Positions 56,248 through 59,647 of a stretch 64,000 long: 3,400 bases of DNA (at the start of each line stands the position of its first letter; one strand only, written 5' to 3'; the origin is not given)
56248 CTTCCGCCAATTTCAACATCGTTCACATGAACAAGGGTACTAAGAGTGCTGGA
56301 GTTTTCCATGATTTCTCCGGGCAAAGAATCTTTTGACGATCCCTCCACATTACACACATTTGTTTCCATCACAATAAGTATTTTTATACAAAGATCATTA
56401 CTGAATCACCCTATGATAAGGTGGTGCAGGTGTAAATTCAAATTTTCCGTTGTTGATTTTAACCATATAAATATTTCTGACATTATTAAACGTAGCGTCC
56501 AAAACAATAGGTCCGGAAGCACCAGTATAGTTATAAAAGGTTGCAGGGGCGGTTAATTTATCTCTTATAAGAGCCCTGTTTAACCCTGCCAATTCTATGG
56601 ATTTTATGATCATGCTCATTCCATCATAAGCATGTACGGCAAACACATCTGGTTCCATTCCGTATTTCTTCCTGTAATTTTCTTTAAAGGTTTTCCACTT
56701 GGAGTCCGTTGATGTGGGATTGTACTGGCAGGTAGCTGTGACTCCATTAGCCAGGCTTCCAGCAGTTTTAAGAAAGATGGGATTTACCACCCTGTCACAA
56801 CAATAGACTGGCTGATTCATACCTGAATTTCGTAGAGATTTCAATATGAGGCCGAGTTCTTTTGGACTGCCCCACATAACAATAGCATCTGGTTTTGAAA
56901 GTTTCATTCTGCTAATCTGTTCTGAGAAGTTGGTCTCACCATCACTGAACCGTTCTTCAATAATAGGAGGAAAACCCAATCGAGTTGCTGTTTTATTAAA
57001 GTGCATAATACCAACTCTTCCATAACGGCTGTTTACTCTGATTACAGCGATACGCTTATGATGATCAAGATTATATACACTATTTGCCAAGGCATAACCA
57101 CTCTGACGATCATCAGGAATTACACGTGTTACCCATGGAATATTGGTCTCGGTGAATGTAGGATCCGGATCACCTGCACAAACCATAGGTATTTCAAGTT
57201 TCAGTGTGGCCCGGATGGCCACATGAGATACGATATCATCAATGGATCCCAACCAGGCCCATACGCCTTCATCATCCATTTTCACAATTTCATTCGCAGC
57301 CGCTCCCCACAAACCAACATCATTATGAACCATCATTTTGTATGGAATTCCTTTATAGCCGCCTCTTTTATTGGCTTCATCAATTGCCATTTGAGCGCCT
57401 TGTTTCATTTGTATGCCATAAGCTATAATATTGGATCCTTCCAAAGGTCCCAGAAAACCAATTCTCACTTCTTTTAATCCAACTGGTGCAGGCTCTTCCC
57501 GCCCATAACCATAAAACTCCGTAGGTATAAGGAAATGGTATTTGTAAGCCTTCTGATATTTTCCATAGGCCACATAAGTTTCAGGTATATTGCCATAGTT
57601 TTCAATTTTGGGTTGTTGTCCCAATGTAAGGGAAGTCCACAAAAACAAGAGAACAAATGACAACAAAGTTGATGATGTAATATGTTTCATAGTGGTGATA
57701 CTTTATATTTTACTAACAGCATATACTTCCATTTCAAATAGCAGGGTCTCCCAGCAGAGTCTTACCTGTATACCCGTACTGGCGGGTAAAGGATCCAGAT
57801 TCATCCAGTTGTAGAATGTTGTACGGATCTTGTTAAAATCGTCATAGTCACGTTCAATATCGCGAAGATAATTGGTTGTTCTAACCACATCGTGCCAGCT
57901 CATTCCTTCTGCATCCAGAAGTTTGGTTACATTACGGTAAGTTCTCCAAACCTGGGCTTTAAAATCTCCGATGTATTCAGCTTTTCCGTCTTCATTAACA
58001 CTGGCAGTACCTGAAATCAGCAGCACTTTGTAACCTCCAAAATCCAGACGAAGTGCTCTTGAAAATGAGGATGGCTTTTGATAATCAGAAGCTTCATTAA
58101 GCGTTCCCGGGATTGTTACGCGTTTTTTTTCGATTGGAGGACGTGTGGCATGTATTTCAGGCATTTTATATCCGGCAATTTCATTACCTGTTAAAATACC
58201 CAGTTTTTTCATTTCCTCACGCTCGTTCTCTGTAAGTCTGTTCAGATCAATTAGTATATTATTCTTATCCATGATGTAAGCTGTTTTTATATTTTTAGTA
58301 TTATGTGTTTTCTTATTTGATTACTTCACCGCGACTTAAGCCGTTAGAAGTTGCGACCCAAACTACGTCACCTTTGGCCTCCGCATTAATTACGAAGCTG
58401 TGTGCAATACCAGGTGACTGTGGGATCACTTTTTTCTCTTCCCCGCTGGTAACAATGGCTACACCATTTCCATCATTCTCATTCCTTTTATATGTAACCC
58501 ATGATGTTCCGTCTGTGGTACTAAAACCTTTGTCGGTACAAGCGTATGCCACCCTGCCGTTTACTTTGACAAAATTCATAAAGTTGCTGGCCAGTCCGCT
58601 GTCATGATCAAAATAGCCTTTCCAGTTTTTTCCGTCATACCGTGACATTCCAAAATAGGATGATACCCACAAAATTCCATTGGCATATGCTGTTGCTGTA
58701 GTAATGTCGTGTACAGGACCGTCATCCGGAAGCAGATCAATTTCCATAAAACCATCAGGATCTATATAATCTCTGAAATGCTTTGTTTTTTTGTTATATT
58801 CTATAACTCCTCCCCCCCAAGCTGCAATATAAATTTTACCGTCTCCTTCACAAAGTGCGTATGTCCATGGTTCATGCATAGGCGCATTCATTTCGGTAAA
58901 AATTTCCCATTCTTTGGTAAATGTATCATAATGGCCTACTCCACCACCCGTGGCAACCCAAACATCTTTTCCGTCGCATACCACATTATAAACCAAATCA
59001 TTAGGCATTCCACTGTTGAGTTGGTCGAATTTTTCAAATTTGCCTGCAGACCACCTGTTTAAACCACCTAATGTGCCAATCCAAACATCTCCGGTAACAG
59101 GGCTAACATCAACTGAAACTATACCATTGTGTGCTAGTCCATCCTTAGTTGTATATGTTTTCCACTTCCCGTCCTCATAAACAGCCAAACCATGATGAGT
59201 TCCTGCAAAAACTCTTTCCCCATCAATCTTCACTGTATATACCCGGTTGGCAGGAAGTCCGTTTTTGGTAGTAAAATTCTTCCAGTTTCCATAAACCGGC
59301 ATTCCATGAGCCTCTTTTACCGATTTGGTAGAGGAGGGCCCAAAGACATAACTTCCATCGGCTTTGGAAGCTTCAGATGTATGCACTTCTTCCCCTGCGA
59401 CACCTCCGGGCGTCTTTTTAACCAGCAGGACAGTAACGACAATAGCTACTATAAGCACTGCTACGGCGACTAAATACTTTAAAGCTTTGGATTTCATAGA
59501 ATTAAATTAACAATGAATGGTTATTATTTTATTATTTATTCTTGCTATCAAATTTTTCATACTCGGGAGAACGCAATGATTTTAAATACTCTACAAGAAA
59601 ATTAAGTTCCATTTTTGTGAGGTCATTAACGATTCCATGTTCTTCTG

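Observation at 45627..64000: An 18-kb, 13-gene co-directional cluster mixes exported propeller/heme/FG-GAP proteins with cytoplasmic biosynthetic enzymes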

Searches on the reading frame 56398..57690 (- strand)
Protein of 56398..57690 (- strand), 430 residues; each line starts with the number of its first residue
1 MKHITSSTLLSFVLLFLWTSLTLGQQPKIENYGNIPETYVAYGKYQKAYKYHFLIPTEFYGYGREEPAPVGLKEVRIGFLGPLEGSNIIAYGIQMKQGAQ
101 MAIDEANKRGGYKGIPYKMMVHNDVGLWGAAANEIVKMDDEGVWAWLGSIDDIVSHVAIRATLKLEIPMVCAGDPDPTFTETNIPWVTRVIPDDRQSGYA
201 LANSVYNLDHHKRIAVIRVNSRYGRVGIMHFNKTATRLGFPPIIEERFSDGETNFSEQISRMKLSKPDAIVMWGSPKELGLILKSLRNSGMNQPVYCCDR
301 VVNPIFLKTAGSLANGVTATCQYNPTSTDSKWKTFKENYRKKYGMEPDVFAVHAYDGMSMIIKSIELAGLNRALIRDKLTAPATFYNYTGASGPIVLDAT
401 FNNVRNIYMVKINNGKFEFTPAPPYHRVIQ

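Call 3: search_protein_families(library=pfam, proteins=[window:56398-57690:-], max_evalue=0.01)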
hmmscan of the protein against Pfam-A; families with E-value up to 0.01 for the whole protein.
window:56398-57690:- (430 aa): 3 families
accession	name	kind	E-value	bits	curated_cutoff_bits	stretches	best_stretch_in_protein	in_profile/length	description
PF13458.12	Peripla_BP_6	-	1.4e-42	147.1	31.7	1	74-415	1-342/343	Periplasmic binding protein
PF01094.35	ANF_receptor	-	8.7e-15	55.1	25.4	1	95-372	2-297/353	Receptor family ligand binding region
PF13433.12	Peripla_BP_5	-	1.6e-05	24.6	27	0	76-135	2-60/363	Periplasmic binding protein domain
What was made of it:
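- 56398..57690 (-): g8: exported type-1 periplasmic binding protein (Peripla_BP_6), closest to amino-acid (LIV-type) binding proteins. PF13458 147 bits (call 3).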

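Call 5: search_protein_families(library=ncbifam, proteins=[window:56398-57690:-], max_evalue=0.001)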
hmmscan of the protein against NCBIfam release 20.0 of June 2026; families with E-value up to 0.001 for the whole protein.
window:56398-57690:- (430 aa): 2 families
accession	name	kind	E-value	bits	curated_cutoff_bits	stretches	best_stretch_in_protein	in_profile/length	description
NF011933.0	PRK15404.1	subfamily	1.8e-19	70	477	1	73-370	25-320/370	high-affinity branched-chain amino acid ABC transporter substrate-binding protein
TIGR03407.1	urea_ABC_UrtA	exception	0.00056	18.9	492.75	0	75-133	1-58/361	urea ABC transporter substrate-binding protein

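Call 70: search_solved_structures(query=window:56398-57690:-, max_evalue=0.00001)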
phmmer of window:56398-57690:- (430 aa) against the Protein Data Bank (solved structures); distinct sequences matched with E-value up to 0.00001: 28.
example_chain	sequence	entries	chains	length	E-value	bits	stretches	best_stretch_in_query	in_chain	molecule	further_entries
4gnr_A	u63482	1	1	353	6e-27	97.4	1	72-419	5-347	ABC transporter substrate-binding protein-branched chain amino acid transport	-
3td9_A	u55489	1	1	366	5.3e-24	87.7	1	73-420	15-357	Branched chain amino acid ABC transporter, periplasmic amino acid-binding protein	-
3hut_A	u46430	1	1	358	6.2e-21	77.6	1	77-398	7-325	putative branched-chain amino acid ABC transporter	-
3ip5_A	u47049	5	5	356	6e-20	74.3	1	77-369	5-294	ABC transporter, substrate binding protein (Amino acid)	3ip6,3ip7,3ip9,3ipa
3ipc_A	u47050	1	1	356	8.3e-20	73.9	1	77-369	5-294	ABC transporter, substrate binding protein (Amino acid)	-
4n0q_A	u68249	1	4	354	4.4e-17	64.9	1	74-370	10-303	Leu/Ile/Val-binding protein homolog 3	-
4ey3_A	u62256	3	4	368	1.1e-12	50.4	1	132-414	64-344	Twin-arginine translocation pathway signal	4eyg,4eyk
4nqr_A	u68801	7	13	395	2.9e-12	49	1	83-370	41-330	Amino acid/amide ABC transporter substrate-binding protein, HAAT family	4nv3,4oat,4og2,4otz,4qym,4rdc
4obb_A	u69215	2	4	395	1.2e-11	47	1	83-370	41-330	Amino acid/amide ABC transporter substrate-binding protein, HAAT family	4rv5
4mlc_A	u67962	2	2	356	1.2e-11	47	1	96-419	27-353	Extracellular ligand-binding receptor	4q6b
1z15_A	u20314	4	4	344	1.6e-10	43.3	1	74-324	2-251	Leu/Ile/Val-binding protein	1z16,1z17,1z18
2liv_A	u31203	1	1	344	3e-10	42.4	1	74-324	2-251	LEUCINE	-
2lbp_A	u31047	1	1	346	3.5e-10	42.2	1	74-321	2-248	LEUCINE-BINDING PROTEIN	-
4n03_A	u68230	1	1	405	4.9e-10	41.7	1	223-380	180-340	ABC-type branched-chain amino acid transport systems periplasmic component-like protein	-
4dqd_A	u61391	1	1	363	8.5e-10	40.9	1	178-368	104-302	Extracellular ligand-binding receptor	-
4evq_A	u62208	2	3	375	2e-08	36.4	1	76-417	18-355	Putative ABC transporter subunit, substrate-binding component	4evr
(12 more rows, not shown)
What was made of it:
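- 56398..57690 (-): PDB 4gnr at 6e-27 and 3td9 at 5e-24 (call 70).
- The Peripla_BP_6 family includes aromatic-acid binders, for example a 4evq hit at 2e-8 (call 70). g8 is of the amino-acid-binding type (call 70).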

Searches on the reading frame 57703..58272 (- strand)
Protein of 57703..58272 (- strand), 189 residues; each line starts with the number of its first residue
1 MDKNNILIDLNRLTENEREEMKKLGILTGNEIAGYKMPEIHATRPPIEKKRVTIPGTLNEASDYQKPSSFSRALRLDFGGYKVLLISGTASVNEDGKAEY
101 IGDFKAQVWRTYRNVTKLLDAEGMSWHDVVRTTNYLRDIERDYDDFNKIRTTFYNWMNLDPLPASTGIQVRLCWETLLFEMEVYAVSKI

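Call 3: search_protein_families(library=pfam, proteins=[window:57703-58272:-], max_evalue=0.01)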
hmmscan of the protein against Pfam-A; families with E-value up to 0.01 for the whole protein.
window:57703-58272:- (189 aa): 2 families
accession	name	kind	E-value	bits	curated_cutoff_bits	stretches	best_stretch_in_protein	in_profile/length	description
PF01042.26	Ribonuc_L-PSP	-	6.9e-15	55.5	27.3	1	82-186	19-120/121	Endoribonuclease L-PSP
PF21168.2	FkbO_Hyg5-like_N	-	0.0015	19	27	1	102-168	36-109/122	Chorismatase FkbO/Hyg5-like, N-terminal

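Call 5: search_protein_families(library=ncbifam, proteins=[window:57703-58272:-], max_evalue=0.001)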
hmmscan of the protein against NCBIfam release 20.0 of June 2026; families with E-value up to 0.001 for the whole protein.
window:57703-58272:- (189 aa): 3 families
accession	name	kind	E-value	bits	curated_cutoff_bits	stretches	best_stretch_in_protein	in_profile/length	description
TIGR00004.1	TIGR00004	subfamily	2.3e-10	40.8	106.25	1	82-186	24-124/125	Rid family detoxifying hydrolase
TIGR03610.1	RutC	equivalog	3.9e-06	27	169.1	1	82-181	26-120/127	pyrimidine utilization protein C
TIGR04444.1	chori_FkbO_Hyg5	subfamily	7.9e-05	22.1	325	0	66-139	189-261/311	FkbO/Hyg5 family chorismatase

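Call 36: search_solved_structures(query=window:57703-58272:-, max_evalue=0.001, show_alignments=1)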
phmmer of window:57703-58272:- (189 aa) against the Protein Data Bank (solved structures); distinct sequences matched with E-value up to 0.001: 12.
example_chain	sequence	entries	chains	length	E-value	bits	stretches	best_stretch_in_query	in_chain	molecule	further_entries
2dyy_A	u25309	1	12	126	1.6e-06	31.3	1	83-185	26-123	UPF0076 protein PH0854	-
3vcz_A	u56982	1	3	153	4.5e-06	29.8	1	83-187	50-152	Endoribonuclease L-PSP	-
2cwj_A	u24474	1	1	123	6.1e-06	29.4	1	84-164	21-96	putative endonuclease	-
2csl_A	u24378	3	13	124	3.3e-05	27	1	78-171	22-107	protein translation initiation inhibitor | translation initiation inhibitor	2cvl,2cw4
1j7h_A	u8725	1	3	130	5.3e-05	26.3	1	77-187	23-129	HYPOTHETICAL PROTEIN HI0719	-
1pf5_A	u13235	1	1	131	7.1e-05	25.9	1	82-175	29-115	Hypothetical protein yjgH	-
1qu9_A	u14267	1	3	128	8.8e-05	25.6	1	83-186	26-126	YJGF PROTEIN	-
9bk1_A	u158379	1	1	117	0.00011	25.3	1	104-185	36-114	L-PSP family protein PSPTO_0102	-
1xrg_A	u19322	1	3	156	0.00012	25.2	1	86-186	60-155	Putative translation initiation inhibitor, yjgF family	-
8v8r_A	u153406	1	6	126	0.00057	23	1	87-185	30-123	Enamine/imine deaminase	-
9bjy_B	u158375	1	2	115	0.00096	22.2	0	103-185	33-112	RidA family protein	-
9bjv_A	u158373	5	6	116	0.00098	22.2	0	103-185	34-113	RidA family protein PA5083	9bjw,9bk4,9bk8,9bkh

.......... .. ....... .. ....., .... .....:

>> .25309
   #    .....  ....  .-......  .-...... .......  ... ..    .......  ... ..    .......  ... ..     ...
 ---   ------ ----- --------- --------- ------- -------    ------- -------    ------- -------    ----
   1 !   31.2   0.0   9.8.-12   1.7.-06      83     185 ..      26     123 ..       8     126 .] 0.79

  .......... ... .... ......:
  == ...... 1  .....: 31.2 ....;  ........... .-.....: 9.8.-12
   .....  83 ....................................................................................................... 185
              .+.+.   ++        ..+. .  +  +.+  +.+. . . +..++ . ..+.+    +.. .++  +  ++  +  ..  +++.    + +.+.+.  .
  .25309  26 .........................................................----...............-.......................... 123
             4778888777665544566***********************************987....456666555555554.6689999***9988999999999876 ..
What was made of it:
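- On Chorismatase FkbO/Hyg5: No chorismatase appears among the PDB sequence hits (call 36).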

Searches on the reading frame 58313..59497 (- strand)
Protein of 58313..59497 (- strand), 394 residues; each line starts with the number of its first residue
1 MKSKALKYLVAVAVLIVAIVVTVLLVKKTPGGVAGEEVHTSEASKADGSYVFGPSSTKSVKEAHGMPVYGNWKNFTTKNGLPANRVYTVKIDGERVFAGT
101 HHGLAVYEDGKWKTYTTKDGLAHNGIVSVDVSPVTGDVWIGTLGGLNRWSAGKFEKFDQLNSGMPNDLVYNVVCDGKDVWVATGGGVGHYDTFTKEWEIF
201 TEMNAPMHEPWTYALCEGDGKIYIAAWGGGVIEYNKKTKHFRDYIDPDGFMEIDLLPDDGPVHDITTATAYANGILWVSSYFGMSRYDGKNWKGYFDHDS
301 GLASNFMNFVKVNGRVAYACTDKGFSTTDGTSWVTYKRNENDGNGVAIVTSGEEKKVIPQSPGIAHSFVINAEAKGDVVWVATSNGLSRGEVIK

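Call 3: search_protein_families(library=pfam, proteins=[window:58313-59497:-], max_evalue=0.01)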
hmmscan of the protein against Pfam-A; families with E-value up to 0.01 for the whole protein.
window:58313-59497:- (394 aa): 2 families
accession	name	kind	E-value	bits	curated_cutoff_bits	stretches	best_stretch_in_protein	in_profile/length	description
PF07494.17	Reg_prop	-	1.6e-06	28.1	20.4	0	163-184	1-23/24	Two component regulator propeller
PF17893.6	Cas9_b_hairpin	-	0.0052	16.9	25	0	73-99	41-67/90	CRISPR-associated endonuclease Cas9 beta-hairpin domain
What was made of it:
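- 58313..59497 (-): g10: membrane-anchored single Reg_prop beta-propeller, of the type found in the periplasmic sensor domain of Bacteroides hybrid two-component systems. PF07494 28 bits (call 3).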

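Call 5: search_protein_families(library=ncbifam, proteins=[window:58313-59497:-], max_evalue=0.001)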
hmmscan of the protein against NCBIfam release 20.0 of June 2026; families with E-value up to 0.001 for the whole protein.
window:58313-59497:- (394 aa): 2 families
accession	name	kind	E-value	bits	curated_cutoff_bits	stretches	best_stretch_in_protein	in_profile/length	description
NF052228.1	T9SS_PorZ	equivalog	6e-06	25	260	0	73-108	622-660/757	type IX secretion system anionic LPS delivery protein PorZ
NF045728.1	glycosyl_F510_1955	equivalog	0.00011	21.6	175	0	86-117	7-40/246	F510_1955 family glycosylhydrolase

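Call 37: search_solved_structures(query=window:58313-59497:-, max_evalue=1)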
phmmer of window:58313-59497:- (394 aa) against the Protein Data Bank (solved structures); distinct sequences matched with E-value up to 1: 3.
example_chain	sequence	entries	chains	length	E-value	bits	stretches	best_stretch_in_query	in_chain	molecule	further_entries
4a2l_A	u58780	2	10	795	1e-20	76.9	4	134-225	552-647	TWO-COMPONENT SYSTEM SENSOR HISTIDINE KINASE/RESPONSE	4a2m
3ott_A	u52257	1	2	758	5.3e-09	38.3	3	85-192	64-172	Two-component system sensor histidine kinase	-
3va6_A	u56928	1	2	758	5.3e-09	38.3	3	85-192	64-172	Two-component system sensor histidine kinase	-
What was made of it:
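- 58313..59497 (-): PDB 4a2l at E 1e-20 (call 37).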
